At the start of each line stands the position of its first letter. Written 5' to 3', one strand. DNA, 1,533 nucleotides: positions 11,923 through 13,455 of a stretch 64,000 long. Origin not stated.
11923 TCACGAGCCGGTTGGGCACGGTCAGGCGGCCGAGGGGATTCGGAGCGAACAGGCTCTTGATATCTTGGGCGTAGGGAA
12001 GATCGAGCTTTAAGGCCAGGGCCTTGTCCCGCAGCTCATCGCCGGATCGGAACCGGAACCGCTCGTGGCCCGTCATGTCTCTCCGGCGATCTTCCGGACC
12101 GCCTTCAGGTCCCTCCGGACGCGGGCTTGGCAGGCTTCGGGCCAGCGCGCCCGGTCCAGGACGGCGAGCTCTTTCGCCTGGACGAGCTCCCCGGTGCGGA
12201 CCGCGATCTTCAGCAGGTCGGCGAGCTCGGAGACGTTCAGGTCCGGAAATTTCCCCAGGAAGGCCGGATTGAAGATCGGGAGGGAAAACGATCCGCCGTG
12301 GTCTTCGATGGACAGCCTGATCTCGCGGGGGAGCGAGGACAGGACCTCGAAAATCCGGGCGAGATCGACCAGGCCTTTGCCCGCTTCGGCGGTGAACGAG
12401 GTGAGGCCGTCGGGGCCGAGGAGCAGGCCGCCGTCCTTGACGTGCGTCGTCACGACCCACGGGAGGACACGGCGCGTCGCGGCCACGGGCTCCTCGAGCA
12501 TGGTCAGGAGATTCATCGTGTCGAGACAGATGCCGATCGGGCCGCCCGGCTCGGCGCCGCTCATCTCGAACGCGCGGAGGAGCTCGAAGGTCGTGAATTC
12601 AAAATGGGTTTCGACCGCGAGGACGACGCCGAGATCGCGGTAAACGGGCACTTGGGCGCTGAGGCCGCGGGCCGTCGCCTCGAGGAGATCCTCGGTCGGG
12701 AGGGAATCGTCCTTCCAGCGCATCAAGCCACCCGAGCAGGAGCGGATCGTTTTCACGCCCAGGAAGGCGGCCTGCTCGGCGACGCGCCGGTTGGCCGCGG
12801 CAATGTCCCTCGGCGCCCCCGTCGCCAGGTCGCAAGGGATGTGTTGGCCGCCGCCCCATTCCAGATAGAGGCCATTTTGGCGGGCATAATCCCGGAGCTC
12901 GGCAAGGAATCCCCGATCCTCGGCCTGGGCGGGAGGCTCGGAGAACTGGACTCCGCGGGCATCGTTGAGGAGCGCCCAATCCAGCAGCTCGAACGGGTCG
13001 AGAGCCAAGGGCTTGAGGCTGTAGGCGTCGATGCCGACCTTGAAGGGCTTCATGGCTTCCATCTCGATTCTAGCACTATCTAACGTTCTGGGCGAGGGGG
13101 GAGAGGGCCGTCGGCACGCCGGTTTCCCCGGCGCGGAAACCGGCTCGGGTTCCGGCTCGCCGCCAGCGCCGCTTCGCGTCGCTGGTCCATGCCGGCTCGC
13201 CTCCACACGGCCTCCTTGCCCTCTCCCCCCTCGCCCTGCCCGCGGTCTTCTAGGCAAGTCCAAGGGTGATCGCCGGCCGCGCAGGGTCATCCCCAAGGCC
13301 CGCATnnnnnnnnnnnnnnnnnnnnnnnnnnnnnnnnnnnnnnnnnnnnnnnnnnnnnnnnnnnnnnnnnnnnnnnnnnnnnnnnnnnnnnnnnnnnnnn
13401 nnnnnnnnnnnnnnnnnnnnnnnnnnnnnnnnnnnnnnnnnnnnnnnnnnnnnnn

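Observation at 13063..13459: About 400 bp of GC-rich non-coding sequence with nested long inverted repeats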

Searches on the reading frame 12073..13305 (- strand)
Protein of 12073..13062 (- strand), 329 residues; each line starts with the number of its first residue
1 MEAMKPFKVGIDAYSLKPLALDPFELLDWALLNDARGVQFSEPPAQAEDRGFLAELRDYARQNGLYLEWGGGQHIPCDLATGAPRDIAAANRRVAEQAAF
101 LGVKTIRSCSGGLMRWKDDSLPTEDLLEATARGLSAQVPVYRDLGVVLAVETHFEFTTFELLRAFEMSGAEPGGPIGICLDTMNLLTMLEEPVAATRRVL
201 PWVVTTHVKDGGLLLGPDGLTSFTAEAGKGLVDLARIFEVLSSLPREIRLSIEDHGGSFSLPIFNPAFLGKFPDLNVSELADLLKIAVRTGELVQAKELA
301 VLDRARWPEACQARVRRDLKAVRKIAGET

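Call 10: search_protein_families(library=pfam, proteins=[window:12073-13062:-, window:12073-13305:-])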
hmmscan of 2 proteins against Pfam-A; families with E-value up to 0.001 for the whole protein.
window:12073-13062:- (329 aa): 1 family
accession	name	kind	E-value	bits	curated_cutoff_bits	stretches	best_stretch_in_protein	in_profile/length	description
PF01261.30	AP_endonuc_2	-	2.6e-12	47.4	31.1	1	35-255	9-230/249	Xylose isomerase-like TIM barrel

window:12073-13305:- (410 aa): 1 family
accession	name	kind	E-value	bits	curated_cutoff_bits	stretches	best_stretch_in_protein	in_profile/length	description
PF01261.30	AP_endonuc_2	-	4.9e-12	46.5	31.1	1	116-336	9-230/249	Xylose isomerase-like TIM barrel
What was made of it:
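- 12073..13053 (-): Gene for a xylose-isomerase-like TIM-barrel protein. It is the first gene of an operon that continues with Oxidored_FMN, PFK, FAD_binding_2 and adh_short genes. Pfam PF01261 (call 10).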

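Call 18: find_homologous_proteins(query=window:12073-13062:-, max_evalue=1e-30)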
Query window:12073-13062:- (329 aa): 1572 proteins with E <= 1e-30 among 8000 candidates; the best 120 are listed.
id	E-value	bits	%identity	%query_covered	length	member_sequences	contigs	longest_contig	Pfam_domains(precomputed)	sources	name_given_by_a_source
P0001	1.9e-213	726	100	99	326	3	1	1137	PF01261.31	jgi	-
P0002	1.1e-193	661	90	98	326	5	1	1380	PF01261.31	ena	-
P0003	1.0e-192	658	88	99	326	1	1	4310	PF01261.31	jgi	jgi:sugar phosphate isomerase/epimerase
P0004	2.1e-191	653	87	100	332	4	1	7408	PF01261.31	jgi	jgi:sugar phosphate isomerase/epimerase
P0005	2.6e-173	594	79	98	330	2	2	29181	PF01261.31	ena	-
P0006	3.1e-169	581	78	99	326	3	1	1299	PF01261.31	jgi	-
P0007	5.9e-169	580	80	98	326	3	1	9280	PF01261.31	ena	-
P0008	9.8e-169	579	78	98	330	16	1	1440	PF01261.31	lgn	-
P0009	1.7e-168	578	78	98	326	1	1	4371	PF01261.31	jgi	jgi:sugar phosphate isomerase/epimerase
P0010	7.6e-168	576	76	99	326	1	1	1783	PF01261.31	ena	-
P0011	6.4e-166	570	77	98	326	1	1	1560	PF01261.31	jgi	jgi:sugar phosphate isomerase/epimerase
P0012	2.1e-165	568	75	98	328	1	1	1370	PF01261.31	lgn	-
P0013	1.4e-164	565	76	98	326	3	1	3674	PF01261.31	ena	-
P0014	3.2e-160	551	74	98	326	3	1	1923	PF01261.31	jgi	jgi:sugar phosphate isomerase/epimerase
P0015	1.1e-147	510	68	98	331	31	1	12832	PF01261.31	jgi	jgi:sugar phosphate isomerase/epimerase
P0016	2.5e-147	509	70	98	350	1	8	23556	PF01261.31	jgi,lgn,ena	jgi:sugar phosphate isomerase/epimerase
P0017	2.0e-146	506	69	98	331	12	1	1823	PF01261.31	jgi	jgi:sugar phosphate isomerase/epimerase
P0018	7.1e-146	504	69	98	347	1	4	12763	PF01261.31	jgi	jgi:sugar phosphate isomerase/epimerase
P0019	6.1e-145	501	68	99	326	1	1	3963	PF01261.31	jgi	-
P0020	7.0e-145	501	66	98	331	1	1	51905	PF01261.31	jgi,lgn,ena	-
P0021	1.6e-144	499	69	99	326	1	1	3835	PF01261.31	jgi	jgi:sugar phosphate isomerase/epimerase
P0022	2.6e-144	499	69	99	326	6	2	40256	PF01261.31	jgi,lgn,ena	-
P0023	6.2e-144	498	67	99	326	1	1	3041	PF01261.31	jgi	jgi:sugar phosphate isomerase/epimerase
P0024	1.2e-143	497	68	100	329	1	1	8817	PF01261.31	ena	-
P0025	1.2e-143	497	68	98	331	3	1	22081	PF01261.31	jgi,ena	-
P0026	2.3e-143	496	67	98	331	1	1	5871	PF01261.31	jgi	jgi:sugar phosphate isomerase/epimerase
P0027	8.2e-143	494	67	100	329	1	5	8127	PF01261.31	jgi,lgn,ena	jgi:sugar phosphate isomerase/epimerase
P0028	2.7e-142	492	66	98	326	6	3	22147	PF01261.31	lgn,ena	-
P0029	3.4e-142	492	67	100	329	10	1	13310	PF01261.31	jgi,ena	-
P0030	9.6e-142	490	66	98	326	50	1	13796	PF01261.31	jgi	jgi:sugar phosphate isomerase/epimerase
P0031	1.8e-141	489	66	99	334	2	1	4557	PF01261.31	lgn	-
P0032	1.9e-141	489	68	95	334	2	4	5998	PF01261.31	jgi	-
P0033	2.4e-141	489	67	98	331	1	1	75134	PF01261.31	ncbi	-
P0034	5.0e-141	488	67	98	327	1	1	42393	PF01261.31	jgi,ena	-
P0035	1.0e-140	487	66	99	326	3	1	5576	PF01261.31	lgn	-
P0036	1.8e-140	486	66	98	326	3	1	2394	PF01261.31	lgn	-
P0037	2.0e-140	486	65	98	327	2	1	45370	PF01261.31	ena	-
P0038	5.4e-140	485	66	98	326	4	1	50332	PF01261.31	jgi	jgi:3-oxoisoapionate decarboxylase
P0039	5.6e-140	485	66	98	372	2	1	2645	PF01261.31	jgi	jgi:sugar phosphate isomerase/epimerase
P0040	1.4e-139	483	68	98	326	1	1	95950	PF01261.31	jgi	jgi:sugar phosphate isomerase/epimerase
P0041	2.8e-139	482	67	97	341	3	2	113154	PF01261.31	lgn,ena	-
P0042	4.3e-139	482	66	99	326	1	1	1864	PF01261.31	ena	-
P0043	6.4e-139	481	66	98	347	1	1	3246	PF01261.31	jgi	jgi:sugar phosphate isomerase/epimerase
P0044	7.8e-139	481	66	98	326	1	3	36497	PF01261.31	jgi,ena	jgi:sugar phosphate isomerase/epimerase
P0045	1.3e-138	480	65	98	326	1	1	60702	PF01261.31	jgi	jgi:sugar phosphate isomerase/epimerase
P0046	5.0e-138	478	65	99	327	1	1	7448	PF01261.31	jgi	jgi:3-oxoisoapionate decarboxylase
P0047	7.0e-138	478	66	99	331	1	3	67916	PF01261.31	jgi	jgi:sugar phosphate isomerase/epimerase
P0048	1.4e-137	477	65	98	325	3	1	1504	PF01261.31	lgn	-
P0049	1.4e-137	477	67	95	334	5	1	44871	PF01261.31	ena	-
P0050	3.7e-137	475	65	98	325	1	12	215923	PF01261.31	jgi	jgi:3-oxoisoapionate decarboxylase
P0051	9.2e-137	474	66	98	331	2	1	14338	PF01261.31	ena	-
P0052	1.2e-136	474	65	94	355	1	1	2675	PF01261.31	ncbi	-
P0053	1.3e-136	473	64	98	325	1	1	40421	PF01261.31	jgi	jgi:sugar phosphate isomerase/epimerase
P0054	3.1e-136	472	65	98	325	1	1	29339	PF01261.31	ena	-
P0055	3.3e-136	472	64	98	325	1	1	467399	PF01261.31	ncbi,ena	ncbi:MAG: TIM barrel protein [Candidatus Aminicenantales bacterium]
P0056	6.9e-136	471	63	99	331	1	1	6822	PF01261.31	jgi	jgi:sugar phosphate isomerase/epimerase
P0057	1.3e-135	470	65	99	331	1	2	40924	PF01261.31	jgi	-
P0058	1.3e-135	470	63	98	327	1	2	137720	PF01261.31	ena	-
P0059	1.6e-135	470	64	98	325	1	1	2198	PF01261.31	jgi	jgi:sugar phosphate isomerase/epimerase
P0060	2.3e-135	469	64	98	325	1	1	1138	PF01261.31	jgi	jgi:sugar phosphate isomerase/epimerase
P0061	4.3e-135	468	64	98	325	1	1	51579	PF01261.31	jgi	-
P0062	5.6e-135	468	66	99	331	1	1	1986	PF01261.31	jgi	jgi:sugar phosphate isomerase/epimerase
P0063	1.3e-134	467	63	98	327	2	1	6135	PF01261.31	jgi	jgi:sugar phosphate isomerase/epimerase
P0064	1.6e-134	467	64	98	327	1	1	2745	PF01261.31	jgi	jgi:sugar phosphate isomerase/epimerase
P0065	2.0e-134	466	64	99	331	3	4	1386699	PF01261.31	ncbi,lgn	-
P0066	2.2e-134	466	65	99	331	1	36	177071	PF01261.31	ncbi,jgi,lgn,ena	ncbi:MAG: TIM barrel protein [Candidatus Aminicenantales bacterium]|jgi:sugar phosphate isomerase/ep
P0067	2.5e-134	466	65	98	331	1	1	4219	PF01261.31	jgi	-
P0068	5.0e-134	465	64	99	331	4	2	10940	PF01261.31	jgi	jgi:sugar phosphate isomerase/epimerase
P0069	6.5e-134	465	64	98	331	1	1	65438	PF01261.31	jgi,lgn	-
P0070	9.0e-134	464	65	99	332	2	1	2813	PF01261.31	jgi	jgi:sugar phosphate isomerase/epimerase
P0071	1.1e-133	464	64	99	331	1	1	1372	PF01261.31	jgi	jgi:sugar phosphate isomerase/epimerase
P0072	1.3e-133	464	64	98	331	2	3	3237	PF01261.31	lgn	-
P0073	1.4e-133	464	64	98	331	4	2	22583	PF01261.31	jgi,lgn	jgi:sugar phosphate isomerase/epimerase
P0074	1.4e-133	464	64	99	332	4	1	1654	PF01261.31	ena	-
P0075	1.5e-133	463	64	98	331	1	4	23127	PF01261.31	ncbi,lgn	-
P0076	1.7e-133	463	62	99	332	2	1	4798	PF01261.31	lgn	-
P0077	2.1e-133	463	63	98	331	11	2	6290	PF01261.31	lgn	-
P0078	2.3e-133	463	63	99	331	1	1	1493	PF01261.31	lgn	-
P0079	2.8e-133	463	64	99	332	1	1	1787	PF01261.31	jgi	jgi:3-oxoisoapionate decarboxylase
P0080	3.4e-133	462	65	98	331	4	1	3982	PF01261.31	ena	-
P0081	7.7e-133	461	65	98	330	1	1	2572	PF01261.31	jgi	jgi:3-oxoisoapionate decarboxylase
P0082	9.8e-133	461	64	98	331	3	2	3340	PF01261.31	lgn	-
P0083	9.9e-133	461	65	98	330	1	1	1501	PF01261.31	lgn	-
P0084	1.2e-132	460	63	99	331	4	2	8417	PF01261.31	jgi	jgi:sugar phosphate isomerase/epimerase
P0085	1.3e-132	460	65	98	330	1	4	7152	PF01261.31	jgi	jgi:sugar phosphate isomerase/epimerase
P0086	1.5e-132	460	64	98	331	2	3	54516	PF01261.31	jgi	jgi:sugar phosphate isomerase/epimerase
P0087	1.6e-132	460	63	98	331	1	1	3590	PF01261.31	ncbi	-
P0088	1.6e-132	460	65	98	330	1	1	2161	PF01261.31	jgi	jgi:sugar phosphate isomerase/epimerase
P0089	1.6e-132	460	64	98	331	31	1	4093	PF01261.31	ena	-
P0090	2.0e-132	460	65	98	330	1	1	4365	PF01261.31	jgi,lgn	jgi:sugar phosphate isomerase/epimerase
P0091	2.5e-132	459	65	98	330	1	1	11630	PF01261.31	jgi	jgi:sugar phosphate isomerase/epimerase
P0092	2.6e-132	459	65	98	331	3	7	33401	PF01261.31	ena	-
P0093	3.4e-132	459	65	98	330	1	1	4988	PF01261.31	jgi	jgi:sugar phosphate isomerase/epimerase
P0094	3.7e-132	459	63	99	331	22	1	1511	PF01261.31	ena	-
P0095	3.8e-132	459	65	98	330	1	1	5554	PF01261.31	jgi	jgi:sugar phosphate isomerase/epimerase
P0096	3.9e-132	459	64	99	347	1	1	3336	PF01261.31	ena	-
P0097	1.5e-131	457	62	99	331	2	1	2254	PF01261.31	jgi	-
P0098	1.6e-131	457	63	99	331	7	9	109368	PF01261.31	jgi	jgi:3-oxoisoapionate decarboxylase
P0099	1.7e-131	457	63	98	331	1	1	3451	PF01261.31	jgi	jgi:sugar phosphate isomerase/epimerase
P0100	1.8e-131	457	64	99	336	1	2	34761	PF01261.31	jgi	jgi:sugar phosphate isomerase/epimerase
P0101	1.9e-131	456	63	99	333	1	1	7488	PF01261.31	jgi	jgi:sugar phosphate isomerase/epimerase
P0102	2.1e-131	456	64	99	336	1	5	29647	PF01261.31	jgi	jgi:sugar phosphate isomerase/epimerase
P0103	2.4e-131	456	64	99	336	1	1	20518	PF01261.31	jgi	jgi:sugar phosphate isomerase/epimerase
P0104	2.8e-131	456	64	99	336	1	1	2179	PF01261.31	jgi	jgi:sugar phosphate isomerase/epimerase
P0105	3.0e-131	456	63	98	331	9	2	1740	PF01261.31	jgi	-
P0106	3.1e-131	456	63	99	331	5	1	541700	PF01261.31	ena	-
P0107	3.1e-131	456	62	99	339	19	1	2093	PF01261.31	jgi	-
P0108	3.3e-131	456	64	99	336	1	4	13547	PF01261.31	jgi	jgi:sugar phosphate isomerase/epimerase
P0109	3.8e-131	456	63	99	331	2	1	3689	PF01261.31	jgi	jgi:sugar phosphate isomerase/epimerase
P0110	3.9e-131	455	63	98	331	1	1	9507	PF01261.31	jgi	jgi:sugar phosphate isomerase/epimerase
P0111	4.3e-131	455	62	98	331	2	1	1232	PF01261.31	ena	-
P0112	4.3e-131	455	64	98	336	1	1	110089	PF01261.31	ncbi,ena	-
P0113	4.7e-131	455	62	98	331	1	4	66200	PF01261.31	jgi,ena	-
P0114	5.3e-131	455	64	98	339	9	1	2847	PF01261.31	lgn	-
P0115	7.1e-131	455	63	98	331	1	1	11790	PF01261.31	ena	-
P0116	7.2e-131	455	63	98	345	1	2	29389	PF01261.31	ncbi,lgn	-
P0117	7.8e-131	454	63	98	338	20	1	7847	PF01261.31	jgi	jgi:sugar phosphate isomerase/epimerase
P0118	7.9e-131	454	63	98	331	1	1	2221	PF01261.31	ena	-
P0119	8.0e-131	454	63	99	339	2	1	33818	PF01261.31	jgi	jgi:3-oxoisoapionate decarboxylase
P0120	8.0e-131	454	63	99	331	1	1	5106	PF01261.31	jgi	jgi:sugar phosphate isomerase/epimerase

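Call 19: find_encoding_contigs(protein=P0004, flank=6000, max_places=4)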
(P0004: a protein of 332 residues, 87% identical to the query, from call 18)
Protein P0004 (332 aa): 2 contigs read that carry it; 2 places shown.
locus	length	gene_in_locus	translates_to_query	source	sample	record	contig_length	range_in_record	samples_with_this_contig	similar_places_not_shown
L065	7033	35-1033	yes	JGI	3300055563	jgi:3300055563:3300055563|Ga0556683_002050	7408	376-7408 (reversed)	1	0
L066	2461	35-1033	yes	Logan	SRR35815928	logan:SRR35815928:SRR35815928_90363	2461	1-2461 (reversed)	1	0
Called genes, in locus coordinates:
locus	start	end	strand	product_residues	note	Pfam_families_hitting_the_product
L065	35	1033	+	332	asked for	PF01261:AP_endonuc_2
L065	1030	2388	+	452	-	PF00724:Oxidored_FMN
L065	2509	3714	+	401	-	PF00365:PFK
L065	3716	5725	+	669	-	PF00890:FAD_binding_2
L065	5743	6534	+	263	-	PF00106:adh_short, PF13561:adh_short_C2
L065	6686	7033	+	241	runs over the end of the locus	PF18917:LiaI-LiaF-like_TM1, PF22570:LiaF-TM, PF18917:LiaI-LiaF-like_TM1, PF09922:LiaF-like_C (weak)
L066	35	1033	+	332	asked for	PF01261:AP_endonuc_2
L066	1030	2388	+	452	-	PF00724:Oxidored_FMN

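Call 20: find_encoding_contigs(protein=P0003, flank=6000, max_places=4)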
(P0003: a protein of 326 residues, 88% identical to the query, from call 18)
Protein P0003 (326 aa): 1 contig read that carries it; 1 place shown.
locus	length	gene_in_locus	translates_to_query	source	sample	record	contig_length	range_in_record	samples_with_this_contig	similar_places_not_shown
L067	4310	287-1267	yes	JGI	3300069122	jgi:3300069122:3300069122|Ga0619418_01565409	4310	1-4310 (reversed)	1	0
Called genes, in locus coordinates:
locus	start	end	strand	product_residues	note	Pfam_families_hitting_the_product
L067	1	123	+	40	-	?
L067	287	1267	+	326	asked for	PF01261:AP_endonuc_2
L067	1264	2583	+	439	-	PF00724:Oxidored_FMN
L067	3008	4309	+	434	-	?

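Call 21: find_encoding_contigs(protein=P0005, flank=6000, max_places=4)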
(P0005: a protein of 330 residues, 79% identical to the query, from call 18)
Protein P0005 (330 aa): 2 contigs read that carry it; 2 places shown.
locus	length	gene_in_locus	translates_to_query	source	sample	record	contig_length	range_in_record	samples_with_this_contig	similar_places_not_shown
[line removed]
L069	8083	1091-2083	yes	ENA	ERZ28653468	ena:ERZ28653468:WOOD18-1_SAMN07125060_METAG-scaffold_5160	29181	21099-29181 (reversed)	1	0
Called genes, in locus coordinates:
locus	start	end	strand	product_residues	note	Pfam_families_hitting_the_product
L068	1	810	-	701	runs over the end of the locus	PF00474:SSF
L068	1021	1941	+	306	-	PF00892:EamA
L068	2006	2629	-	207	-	PF02607:B12-binding_2, PF02310:B12-binding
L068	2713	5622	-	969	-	PF00326:Peptidase_S9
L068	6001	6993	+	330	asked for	PF01261:AP_endonuc_2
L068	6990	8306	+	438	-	PF00724:Oxidored_FMN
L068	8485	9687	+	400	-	PF00365:PFK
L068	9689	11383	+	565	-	?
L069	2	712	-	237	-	?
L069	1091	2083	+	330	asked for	PF01261:AP_endonuc_2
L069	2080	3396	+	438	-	PF00724:Oxidored_FMN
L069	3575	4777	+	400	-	PF00365:PFK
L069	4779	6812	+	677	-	PF00890:FAD_binding_2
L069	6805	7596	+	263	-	PF00106:adh_short, PF13561:adh_short_C2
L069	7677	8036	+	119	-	PF18917:LiaI-LiaF-like_TM1, PF22570:LiaF-TM, PF18917:LiaI-LiaF-like_TM1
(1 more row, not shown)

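Call 22: find_encoding_contigs(protein=P0007, flank=6000, max_places=4)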
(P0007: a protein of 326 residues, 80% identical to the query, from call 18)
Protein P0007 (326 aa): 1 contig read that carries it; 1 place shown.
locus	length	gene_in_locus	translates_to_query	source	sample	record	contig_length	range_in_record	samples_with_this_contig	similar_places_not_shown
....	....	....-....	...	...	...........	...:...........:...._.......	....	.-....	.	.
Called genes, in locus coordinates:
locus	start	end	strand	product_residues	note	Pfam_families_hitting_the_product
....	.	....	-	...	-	?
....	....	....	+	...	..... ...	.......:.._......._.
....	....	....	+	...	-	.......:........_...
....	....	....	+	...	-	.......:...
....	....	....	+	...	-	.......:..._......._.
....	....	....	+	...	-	?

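Call 75: find_encoding_contigs(protein=P0066, flank=10000, max_places=3)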
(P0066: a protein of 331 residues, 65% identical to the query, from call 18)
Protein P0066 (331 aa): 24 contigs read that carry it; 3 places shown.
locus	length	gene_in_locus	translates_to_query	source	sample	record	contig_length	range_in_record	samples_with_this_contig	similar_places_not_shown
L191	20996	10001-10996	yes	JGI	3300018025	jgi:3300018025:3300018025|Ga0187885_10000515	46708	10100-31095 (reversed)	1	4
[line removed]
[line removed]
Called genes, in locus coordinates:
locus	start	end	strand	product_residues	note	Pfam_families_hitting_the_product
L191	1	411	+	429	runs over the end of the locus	PF05958:tRNA_U5-meth_tr, PF02475:TRM5-TYW2_MTfase (weak)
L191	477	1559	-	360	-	PF21016:RlmN_N, PF04055:Radical_SAM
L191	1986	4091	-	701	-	PF00474:SSF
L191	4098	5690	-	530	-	PF03577:Peptidase_C69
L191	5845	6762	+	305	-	PF00892:EamA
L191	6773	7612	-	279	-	-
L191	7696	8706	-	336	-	PF01208:URO-D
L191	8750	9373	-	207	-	PF02607:B12-binding_2, PF02310:B12-binding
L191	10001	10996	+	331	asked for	PF01261:AP_endonuc_2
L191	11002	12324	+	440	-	PF00724:Oxidored_FMN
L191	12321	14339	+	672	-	PF00890:FAD_binding_2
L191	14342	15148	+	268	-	PF00106:adh_short, PF08659:KR (weak), PF13561:adh_short_C2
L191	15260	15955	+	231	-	PF18917:LiaI-LiaF-like_TM1, PF22570:LiaF-TM, PF18917:LiaI-LiaF-like_TM1, PF09922:LiaF-like_C (faint)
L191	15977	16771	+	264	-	-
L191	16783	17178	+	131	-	PF13442:Cytochrome_CBB3 (weak)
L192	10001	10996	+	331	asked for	PF01261:AP_endonuc_2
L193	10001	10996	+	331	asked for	PF01261:AP_endonuc_2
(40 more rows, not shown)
